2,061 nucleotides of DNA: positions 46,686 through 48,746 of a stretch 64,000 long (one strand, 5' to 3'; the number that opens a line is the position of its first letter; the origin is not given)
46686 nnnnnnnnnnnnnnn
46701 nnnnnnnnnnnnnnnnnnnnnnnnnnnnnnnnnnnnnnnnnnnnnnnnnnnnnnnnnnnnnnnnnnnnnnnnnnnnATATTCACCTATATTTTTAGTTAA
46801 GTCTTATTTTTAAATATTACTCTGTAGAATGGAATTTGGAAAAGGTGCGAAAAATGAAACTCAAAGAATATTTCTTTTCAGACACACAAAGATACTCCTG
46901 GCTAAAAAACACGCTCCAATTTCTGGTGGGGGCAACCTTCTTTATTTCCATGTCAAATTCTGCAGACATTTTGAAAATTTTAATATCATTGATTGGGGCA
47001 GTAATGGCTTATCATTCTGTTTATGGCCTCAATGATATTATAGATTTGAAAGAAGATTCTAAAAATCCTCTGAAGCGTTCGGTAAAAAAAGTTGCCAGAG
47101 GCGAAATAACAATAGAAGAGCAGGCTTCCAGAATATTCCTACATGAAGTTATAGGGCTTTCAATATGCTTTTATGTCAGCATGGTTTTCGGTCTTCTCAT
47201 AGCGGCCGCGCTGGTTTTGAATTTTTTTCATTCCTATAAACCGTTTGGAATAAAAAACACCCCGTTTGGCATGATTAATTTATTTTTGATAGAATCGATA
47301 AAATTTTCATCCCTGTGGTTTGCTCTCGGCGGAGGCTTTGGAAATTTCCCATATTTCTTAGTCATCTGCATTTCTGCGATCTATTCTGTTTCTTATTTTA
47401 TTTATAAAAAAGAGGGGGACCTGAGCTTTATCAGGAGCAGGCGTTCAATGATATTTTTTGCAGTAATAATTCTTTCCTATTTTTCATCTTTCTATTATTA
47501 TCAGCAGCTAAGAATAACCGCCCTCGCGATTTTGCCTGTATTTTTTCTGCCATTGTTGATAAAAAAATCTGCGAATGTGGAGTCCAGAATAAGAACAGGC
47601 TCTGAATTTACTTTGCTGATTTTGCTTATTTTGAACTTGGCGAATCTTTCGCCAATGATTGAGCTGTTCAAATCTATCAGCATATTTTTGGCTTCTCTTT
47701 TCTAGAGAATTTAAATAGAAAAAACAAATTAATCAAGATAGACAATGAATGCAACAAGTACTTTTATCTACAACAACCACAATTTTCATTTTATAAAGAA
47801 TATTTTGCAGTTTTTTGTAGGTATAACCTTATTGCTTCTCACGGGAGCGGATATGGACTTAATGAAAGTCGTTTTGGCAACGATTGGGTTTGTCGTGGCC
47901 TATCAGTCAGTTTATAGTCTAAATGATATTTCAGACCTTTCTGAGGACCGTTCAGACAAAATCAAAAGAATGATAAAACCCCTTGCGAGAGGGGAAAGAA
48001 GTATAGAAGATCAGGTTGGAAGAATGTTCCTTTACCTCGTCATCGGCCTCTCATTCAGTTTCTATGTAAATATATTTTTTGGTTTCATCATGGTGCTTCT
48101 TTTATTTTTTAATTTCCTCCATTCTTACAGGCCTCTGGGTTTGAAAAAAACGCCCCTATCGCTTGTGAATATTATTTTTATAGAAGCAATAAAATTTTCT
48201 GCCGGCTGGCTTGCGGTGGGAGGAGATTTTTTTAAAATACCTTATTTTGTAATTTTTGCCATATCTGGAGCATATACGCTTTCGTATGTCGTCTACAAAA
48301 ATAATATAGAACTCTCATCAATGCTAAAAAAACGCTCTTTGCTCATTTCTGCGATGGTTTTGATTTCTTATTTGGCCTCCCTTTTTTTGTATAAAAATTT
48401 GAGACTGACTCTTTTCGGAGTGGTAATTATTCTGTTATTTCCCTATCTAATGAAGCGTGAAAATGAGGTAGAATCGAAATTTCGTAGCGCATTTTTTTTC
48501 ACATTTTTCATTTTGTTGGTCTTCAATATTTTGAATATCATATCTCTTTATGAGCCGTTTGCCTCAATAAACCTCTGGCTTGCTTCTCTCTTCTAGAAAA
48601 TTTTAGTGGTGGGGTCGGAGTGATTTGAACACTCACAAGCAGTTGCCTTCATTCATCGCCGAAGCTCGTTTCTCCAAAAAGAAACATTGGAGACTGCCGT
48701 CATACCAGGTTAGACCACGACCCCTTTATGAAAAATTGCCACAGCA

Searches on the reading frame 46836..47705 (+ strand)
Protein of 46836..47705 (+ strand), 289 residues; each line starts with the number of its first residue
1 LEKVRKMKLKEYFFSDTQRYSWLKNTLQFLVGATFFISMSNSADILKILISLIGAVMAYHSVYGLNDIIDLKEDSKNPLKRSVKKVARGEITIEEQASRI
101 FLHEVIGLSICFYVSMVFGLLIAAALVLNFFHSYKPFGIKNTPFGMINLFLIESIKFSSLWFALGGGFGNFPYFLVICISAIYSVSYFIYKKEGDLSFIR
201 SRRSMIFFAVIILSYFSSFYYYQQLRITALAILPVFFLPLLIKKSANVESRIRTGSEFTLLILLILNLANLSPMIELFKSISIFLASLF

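Call 91: search_protein_families(library=pfam, proteins=[window:46836-47705:+], max_evalue=0.01)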
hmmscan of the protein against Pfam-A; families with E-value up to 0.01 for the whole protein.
window:46836-47705:+ (289 aa): 1 family
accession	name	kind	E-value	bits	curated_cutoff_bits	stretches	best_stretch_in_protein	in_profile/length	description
PF01040.23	UbiA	-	4.3e-12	46.3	34.2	1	30-240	6-225/250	UbiA prenyltransferase family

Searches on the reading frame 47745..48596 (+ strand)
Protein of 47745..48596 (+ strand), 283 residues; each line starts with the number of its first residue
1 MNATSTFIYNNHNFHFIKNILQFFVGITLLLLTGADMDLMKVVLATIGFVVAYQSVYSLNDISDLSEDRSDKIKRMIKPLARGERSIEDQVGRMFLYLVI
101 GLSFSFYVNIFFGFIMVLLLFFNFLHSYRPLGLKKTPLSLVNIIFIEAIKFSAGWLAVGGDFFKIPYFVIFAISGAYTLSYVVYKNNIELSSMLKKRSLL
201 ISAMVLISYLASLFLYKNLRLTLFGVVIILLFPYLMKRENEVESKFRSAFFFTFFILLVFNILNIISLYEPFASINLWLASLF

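Call 91: search_protein_families(library=pfam, proteins=[window:47745-48596:+], max_evalue=0.01)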
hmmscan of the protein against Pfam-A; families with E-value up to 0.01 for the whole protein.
window:47745-48596:+ (283 aa): 1 family
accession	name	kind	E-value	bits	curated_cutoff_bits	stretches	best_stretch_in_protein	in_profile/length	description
PF01040.23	UbiA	-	5e-13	49.4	34.2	1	24-249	6-244/250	UbiA prenyltransferase family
